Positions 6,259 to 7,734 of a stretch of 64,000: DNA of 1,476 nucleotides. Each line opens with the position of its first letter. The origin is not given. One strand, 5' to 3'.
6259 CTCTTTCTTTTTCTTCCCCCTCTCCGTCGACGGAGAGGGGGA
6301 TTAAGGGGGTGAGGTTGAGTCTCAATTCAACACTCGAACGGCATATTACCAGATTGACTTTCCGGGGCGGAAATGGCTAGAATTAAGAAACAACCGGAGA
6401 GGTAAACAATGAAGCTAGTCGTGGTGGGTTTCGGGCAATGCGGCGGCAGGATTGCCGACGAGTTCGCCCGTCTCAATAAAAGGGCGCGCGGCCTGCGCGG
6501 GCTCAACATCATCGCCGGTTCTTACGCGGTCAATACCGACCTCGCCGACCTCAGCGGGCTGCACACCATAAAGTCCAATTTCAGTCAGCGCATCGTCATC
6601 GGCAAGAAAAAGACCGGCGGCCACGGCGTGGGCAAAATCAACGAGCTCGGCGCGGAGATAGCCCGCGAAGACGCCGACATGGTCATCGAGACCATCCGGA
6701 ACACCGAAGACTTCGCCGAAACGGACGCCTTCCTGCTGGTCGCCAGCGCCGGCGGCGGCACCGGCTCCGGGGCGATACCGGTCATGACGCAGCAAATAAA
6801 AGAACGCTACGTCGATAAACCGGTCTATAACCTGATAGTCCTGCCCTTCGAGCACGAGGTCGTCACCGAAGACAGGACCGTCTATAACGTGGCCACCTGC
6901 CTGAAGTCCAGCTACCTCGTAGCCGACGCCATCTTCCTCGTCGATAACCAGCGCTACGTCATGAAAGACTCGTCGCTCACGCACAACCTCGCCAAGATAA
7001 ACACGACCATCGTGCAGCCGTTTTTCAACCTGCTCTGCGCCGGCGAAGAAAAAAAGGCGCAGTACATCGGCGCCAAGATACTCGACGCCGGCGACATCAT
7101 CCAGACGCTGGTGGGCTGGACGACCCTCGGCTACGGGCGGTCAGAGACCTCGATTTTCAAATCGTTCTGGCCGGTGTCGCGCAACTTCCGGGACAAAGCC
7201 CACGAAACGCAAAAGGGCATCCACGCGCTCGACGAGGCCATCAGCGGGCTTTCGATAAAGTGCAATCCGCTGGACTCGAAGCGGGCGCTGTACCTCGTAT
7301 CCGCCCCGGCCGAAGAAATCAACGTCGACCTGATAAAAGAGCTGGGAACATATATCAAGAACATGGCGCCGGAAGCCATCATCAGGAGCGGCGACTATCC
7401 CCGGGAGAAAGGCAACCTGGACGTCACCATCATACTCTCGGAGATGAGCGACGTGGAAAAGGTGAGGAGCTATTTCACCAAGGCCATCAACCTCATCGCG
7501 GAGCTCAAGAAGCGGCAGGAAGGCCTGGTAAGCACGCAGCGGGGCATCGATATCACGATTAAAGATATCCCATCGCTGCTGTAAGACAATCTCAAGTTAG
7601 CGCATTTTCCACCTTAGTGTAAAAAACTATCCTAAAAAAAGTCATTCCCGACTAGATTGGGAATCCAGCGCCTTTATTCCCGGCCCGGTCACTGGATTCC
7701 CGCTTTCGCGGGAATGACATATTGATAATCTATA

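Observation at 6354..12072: Two CetZ/tubulin-like GTPase genes bracketing two repeat-helical protein genes: candidate undescribed bacterial cytoskeletal module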

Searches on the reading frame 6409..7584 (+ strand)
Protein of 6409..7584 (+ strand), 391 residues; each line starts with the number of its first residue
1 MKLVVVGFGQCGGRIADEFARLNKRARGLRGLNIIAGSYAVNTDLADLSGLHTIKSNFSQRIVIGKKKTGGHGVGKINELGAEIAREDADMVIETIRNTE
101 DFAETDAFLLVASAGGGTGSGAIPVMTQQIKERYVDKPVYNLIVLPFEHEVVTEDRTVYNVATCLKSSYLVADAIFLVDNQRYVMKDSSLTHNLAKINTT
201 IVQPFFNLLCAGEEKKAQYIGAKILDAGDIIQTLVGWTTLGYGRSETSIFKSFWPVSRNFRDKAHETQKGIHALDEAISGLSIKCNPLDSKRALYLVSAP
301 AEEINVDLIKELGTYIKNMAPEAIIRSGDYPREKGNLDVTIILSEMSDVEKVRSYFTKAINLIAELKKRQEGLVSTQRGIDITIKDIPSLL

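Call 3: search_protein_families(library=pfam, proteins=[window:6409-7584:+], max_evalue=0.1)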
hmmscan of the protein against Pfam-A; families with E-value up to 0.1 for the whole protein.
window:6409-7584:+ (391 aa): 2 families
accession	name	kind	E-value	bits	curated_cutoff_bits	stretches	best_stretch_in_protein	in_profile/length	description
PF00091.31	Tubulin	-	9.5e-33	114.5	33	1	3-182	2-184/190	Tubulin/FtsZ family, GTPase domain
PF21011.2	CetZ_C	-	3.1e-18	66.3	21.6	1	188-360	2-179/180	Tubulin-like CetZ, C-terminal domain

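Call 4: search_protein_families(library=ncbifam, proteins=[window:6409-7584:+], max_evalue=0.1)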
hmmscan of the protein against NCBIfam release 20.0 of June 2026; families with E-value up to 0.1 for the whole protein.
window:6409-7584:+ (391 aa): 1 family
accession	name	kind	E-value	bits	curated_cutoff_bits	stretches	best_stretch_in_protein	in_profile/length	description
TIGR00065.1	ftsZ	equivalog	1.7e-16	60.5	295.2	1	2-203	19-197/353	cell division protein FtsZ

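Call 6: find_homologous_proteins(query=window:6409-7584:+)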
Query window:6409-7584:+ (391 aa): 6062 proteins with E <= 0.001 among 8000 candidates; the best 120 are listed.
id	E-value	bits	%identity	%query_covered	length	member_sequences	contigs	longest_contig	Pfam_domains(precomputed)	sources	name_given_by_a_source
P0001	2.7e-245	831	97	100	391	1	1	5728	PF21011.3,PF00091.32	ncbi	-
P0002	1.4e-244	829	96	100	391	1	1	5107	PF21011.3,PF00091.32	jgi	jgi:cell division GTPase FtsZ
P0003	1.5e-244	829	96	100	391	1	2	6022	PF21011.3,PF00091.32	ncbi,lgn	-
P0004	1.8e-244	829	96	100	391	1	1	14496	PF21011.3,PF00091.32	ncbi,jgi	-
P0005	1.3e-240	816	94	100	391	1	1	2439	PF21011.3,PF00091.32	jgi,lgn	jgi:cell division GTPase FtsZ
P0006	5.6e-239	810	93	100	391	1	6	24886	PF21011.3,PF00091.32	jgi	jgi:cell division GTPase FtsZ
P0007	3.0e-236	801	93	100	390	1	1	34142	PF21011.3,PF00091.32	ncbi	-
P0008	6.9e-234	794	91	100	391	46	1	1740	PF21011.3,PF00091.32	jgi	-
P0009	8.0e-233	790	91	100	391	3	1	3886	PF21011.3,PF00091.32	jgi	jgi:cell division GTPase FtsZ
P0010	1.5e-232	789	90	100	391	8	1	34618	PF21011.3,PF00091.32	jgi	jgi:cell division GTPase FtsZ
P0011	4.7e-231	784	90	100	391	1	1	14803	PF21011.3,PF00091.32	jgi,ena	-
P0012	2.2e-230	782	89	100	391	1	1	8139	PF21011.3,PF00091.32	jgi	jgi:cell division GTPase FtsZ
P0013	2.9e-230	782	90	100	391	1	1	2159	PF21011.3,PF00091.32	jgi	jgi:cell division GTPase FtsZ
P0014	2.3e-229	779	89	100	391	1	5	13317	PF21011.3,PF00091.32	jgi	jgi:cell division GTPase FtsZ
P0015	6.4e-229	777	89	100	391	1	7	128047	PF21011.3,PF00091.32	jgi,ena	-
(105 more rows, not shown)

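Call 15: find_related_loci(query=window:6409-7581:+, collection=genome_contigs, flank=10000)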
Query window:6409-7581:+ (391 aa) in genome_contigs; peptide patterns used: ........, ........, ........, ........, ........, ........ (x = any residue, [..] = any of these).
280 stretches matched a pattern; 162 encode a relative of the query (tblastn E <= 1e-3); the best 80 are kept; 78 distinct loci.
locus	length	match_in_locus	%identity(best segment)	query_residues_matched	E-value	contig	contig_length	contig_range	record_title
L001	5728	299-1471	97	1-391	0e+0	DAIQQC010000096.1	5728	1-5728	MAG TPA_asm: Dehalococcoidales bacterium isolate CTOTU25594 NODE_9352_length_5728_cov_7.818086, whole genome shotgun seq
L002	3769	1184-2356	96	1-391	0e+0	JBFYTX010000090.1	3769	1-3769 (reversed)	MAG: Dehalococcoidales bacterium isolate PPR_0279 k121_61862, whole genome shotgun sequence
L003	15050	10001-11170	93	1-391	0e+0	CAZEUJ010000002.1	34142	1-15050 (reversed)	MAG TPA_asm: uncultured Dehalococcoidaceae bacterium isolate binchicken_co33_232 genome assembly, contig: NODE_1054_leng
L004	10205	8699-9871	88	1-391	0e+0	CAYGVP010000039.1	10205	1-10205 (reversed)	MAG TPA_asm: uncultured Dehalococcoidaceae bacterium isolate ERP119294_co1_343 genome assembly, contig: NODE_9130_length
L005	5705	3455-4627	90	1-391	0e+0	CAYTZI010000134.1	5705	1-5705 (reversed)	MAG TPA_asm: uncultured Dehalococcoidaceae bacterium isolate binchicken_co89_628 genome assembly, contig: NODE_30472_len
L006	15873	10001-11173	90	1-391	0e+0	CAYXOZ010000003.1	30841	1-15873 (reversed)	MAG TPA_asm: uncultured Dehalococcoidaceae bacterium isolate binchicken_co283_192 genome assembly, contig: NODE_943_leng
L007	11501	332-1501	87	1-391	0e+0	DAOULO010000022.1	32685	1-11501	MAG TPA_asm: Dehalococcoidales bacterium isolate W31_45 k127_561483, whole genome shotgun sequence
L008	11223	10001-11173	88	1-391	0e+0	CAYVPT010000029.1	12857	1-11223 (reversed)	MAG TPA_asm: uncultured Dehalococcoidaceae bacterium isolate binchicken_co34_11 genome assembly, contig: NODE_8305_lengt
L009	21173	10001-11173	84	1-391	0e+0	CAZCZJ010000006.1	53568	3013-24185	MAG TPA_asm: uncultured Dehalococcoidaceae bacterium isolate binchicken_co89_602 genome assembly, contig: NODE_727_lengt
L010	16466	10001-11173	89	1-391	0e+0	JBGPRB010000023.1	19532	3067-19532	MAG: Dehalococcoidia bacterium isolate OBJ1_062018_150_19 k141_499869_length_19532_cov_10.0334, whole genome shotgun seq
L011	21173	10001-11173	83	1-391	0e+0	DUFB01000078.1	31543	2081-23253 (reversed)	MAG TPA_asm: Dehalococcoidia bacterium isolate W425 Contig78, whole genome shotgun sequence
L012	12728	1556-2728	88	1-391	0e+0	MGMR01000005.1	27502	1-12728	MAG: Chloroflexi bacterium RBG_13_51_18 RBG_13_scaffold_1176, whole genome shotgun sequence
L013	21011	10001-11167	88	1-389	0e+0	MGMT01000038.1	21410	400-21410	MAG: Chloroflexi bacterium RBG_13_51_52 RBG_13_scaffold_1913, whole genome shotgun sequence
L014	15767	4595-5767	85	1-391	0e+0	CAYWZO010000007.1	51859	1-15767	MAG TPA_asm: uncultured Dehalococcoidaceae bacterium isolate binchicken_co34_471 genome assembly, contig: NODE_827_lengt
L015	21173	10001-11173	86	1-391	0e+0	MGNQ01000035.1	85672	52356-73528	MAG: Chloroflexi bacterium RBG_16_56_11 RBG_16_scaffold_384, whole genome shotgun sequence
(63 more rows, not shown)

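Call 16: search_solved_structures(query=window:6409-7581:+, max_evalue=0.001, show_alignments=2)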
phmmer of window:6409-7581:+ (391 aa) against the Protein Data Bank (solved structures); distinct sequences matched with E-value up to 0.001: 171 (the best 60 are shown).
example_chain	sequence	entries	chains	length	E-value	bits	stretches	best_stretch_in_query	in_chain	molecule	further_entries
4b46_A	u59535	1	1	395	6.8e-44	153.7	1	1-362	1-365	CELL DIVISION PROTEIN FTSZ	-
4b45_A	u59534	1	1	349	1e-30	110.4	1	1-364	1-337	CELL DIVISION PROTEIN FTSZ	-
3zid_A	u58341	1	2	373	8.5e-16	61.3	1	3-236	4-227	TUBULIN/FTSZ, GTPASE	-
2r6r_1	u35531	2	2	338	1.7e-12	50.5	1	28-154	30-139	Cell division protein ftsZ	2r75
9v7v_A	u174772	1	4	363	6e-11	45.3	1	2-185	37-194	Cell division protein FtsZ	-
9f6t_A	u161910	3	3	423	3.6e-08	36.2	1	61-246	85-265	Asgard tubulin A (AtubA) from Candidatus Lokiarchaeum ossiferum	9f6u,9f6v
9hxc_A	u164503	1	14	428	3.7e-08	36.2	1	61-246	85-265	Asgard tubulin AtubA with residues from TEV protease cleavage site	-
7evh_A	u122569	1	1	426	5.5e-08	35.6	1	58-184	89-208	Tubulin-like protein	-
7evb_B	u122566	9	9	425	5.7e-08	35.5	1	58-184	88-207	Tubulin-like protein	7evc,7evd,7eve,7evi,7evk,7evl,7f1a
7evg_A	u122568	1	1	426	5.7e-08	35.5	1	58-184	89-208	Tubulin-like protein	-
1w5e_A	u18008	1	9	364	6.9e-08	35.3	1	3-150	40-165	FTSZ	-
1w58_1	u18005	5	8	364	7e-08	35.2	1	3-150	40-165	CELL DIVISION PROTEIN FTSZ HOMOLOG 1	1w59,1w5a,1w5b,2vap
1fsz_A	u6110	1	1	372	7.3e-08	35.2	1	3-150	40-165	FTSZ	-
7quq_B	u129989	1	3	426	1.1e-06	31.3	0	91-183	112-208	Tubulin beta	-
2btq_B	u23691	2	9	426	1.1e-06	31.2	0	91-183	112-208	TUBULIN BTUBB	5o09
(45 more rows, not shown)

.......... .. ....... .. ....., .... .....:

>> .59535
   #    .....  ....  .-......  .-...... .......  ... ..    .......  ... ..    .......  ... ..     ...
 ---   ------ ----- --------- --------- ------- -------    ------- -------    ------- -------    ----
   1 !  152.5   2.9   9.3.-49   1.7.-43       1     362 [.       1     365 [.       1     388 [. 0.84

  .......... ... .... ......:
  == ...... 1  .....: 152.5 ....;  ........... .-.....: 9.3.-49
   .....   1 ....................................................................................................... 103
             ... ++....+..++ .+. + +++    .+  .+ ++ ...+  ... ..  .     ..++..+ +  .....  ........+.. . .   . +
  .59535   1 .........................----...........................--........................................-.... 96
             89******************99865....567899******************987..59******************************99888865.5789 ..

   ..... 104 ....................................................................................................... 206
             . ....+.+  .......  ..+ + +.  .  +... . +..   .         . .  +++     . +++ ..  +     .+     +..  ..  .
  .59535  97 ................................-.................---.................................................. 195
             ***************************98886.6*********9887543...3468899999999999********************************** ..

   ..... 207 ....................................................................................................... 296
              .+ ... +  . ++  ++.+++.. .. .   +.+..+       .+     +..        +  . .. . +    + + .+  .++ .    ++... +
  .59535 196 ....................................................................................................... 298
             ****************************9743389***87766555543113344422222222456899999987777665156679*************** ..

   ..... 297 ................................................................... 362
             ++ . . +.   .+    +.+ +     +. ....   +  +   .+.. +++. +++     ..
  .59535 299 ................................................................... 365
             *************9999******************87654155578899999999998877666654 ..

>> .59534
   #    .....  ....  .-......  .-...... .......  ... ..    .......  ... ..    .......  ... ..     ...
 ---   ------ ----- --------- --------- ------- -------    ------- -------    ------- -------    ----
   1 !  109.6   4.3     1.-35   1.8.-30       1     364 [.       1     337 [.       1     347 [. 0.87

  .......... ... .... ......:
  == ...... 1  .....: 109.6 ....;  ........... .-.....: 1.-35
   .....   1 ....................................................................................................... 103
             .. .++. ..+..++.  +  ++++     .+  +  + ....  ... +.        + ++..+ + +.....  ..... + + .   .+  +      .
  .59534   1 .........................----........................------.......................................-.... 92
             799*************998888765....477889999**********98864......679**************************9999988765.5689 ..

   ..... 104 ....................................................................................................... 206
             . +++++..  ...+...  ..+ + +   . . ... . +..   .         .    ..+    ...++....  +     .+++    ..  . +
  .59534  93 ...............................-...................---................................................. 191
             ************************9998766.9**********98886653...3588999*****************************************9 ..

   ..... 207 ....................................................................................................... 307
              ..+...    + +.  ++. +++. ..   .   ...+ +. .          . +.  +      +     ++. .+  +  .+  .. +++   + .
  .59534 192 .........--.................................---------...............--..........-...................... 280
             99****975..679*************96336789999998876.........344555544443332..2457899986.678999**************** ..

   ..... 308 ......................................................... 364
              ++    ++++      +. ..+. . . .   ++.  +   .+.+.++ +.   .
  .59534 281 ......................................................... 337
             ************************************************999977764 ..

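Call 33: search_protein_representatives(protein=window:6409-7581:+)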
Query: 391 residues. Proteins with E-value up to 0.001 (for the whole library): 1279; up to 1e-10: 264; up to 1e-30: 71. The best 150 are listed.
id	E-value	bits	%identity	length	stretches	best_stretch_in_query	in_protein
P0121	3.1e-128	444.4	51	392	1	1-390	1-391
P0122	8.9e-120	416.6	53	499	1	1-370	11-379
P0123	2.2e-108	379.1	70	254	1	1-238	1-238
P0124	5.0e-107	374.6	49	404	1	2-374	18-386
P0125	3.0e-104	365.5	45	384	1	2-391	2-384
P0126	6.4e-104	364.4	53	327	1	82-391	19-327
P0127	4.7e-103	361.6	49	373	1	1-380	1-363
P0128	9.8e-103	360.5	46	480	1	1-377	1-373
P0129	3.1e-92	326.0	45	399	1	2-369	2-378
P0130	1.5e-89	317.1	45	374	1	1-357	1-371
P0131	2.3e-87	309.9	53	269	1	130-388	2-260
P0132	2.1e-85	303.5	70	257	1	1-206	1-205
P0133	5.1e-84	298.9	43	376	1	23-366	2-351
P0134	3.1e-82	293.1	40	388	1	1-391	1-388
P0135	9.0e-82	291.6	41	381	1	1-390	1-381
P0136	1.2e-80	287.9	40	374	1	1-371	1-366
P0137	1.3e-76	274.5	39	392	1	1-367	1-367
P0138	1.3e-73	264.7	40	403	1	1-391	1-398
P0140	1.6e-72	261.1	39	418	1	1-391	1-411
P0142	1.8e-69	251.1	41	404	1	1-363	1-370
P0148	1.2e-53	199.1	37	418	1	1-373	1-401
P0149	6.8e-50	186.7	32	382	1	1-391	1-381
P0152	3.0e-45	171.4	35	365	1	1-353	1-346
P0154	1.2e-44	169.4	33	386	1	1-360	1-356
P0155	6.7e-44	167.0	32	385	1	5-369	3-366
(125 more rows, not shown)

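Call 34: list_cluster_members(proteins=[P0121, P0122, P0124, P0125, P0128, P0129, P0130, P0134, P0135, P0137])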
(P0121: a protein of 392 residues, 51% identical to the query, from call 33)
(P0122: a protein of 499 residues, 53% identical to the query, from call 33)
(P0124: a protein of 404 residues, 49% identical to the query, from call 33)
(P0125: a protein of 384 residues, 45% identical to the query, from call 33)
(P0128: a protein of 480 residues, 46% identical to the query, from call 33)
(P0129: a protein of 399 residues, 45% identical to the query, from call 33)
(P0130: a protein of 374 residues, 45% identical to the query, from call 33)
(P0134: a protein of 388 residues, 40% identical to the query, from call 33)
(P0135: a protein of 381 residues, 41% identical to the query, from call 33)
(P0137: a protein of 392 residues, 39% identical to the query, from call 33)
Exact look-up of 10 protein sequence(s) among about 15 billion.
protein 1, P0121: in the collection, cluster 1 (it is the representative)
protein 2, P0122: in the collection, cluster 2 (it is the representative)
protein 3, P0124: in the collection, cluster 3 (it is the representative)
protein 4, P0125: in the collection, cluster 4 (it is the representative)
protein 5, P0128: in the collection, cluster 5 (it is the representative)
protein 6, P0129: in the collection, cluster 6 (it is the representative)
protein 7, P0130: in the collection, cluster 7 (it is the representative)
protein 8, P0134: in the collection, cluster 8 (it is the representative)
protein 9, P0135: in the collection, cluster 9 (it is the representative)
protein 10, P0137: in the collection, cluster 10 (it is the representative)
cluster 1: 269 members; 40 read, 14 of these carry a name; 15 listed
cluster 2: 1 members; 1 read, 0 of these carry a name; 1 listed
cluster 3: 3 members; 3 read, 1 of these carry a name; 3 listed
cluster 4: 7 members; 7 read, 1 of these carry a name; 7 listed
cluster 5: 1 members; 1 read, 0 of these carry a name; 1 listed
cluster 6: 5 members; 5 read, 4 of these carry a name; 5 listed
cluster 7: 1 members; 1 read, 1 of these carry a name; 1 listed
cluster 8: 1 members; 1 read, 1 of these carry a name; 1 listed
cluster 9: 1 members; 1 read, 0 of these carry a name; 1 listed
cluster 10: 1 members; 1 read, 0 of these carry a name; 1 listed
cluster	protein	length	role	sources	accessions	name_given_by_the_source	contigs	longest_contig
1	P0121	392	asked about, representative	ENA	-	-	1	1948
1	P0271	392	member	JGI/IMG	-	cell division GTPase FtsZ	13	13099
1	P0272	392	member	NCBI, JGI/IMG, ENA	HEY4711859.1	MAG TPA: tubulin/FtsZ family protein [Dehalococcoidia bacterium]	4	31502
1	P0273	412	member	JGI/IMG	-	cell division GTPase FtsZ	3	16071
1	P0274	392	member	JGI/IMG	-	cell division GTPase FtsZ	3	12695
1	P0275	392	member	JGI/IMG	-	cell division GTPase FtsZ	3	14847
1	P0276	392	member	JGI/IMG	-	cell division GTPase FtsZ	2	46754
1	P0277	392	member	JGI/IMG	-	cell division GTPase FtsZ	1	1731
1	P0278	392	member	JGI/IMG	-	cell division GTPase FtsZ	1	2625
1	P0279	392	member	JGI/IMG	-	cell division GTPase FtsZ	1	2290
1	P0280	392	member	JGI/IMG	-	cell division GTPase FtsZ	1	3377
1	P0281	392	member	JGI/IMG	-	cell division GTPase FtsZ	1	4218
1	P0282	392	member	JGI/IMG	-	cell division GTPase FtsZ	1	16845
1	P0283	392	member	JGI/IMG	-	cell division GTPase FtsZ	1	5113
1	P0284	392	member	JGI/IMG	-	cell division GTPase FtsZ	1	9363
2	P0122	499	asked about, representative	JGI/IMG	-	-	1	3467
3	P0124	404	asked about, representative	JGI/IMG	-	-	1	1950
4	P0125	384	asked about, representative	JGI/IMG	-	-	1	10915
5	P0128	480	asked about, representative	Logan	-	-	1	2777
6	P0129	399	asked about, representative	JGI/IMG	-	cell division GTPase FtsZ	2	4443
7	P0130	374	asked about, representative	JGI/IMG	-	cell division GTPase FtsZ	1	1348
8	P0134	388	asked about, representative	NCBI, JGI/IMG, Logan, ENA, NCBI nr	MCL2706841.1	MAG: cell division protein FtsZ [Dehalococcoidia bacterium] | cell division protein FtsZ [Dehalococcoidia bacterium]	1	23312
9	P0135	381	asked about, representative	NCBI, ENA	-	-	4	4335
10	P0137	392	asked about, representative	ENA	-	-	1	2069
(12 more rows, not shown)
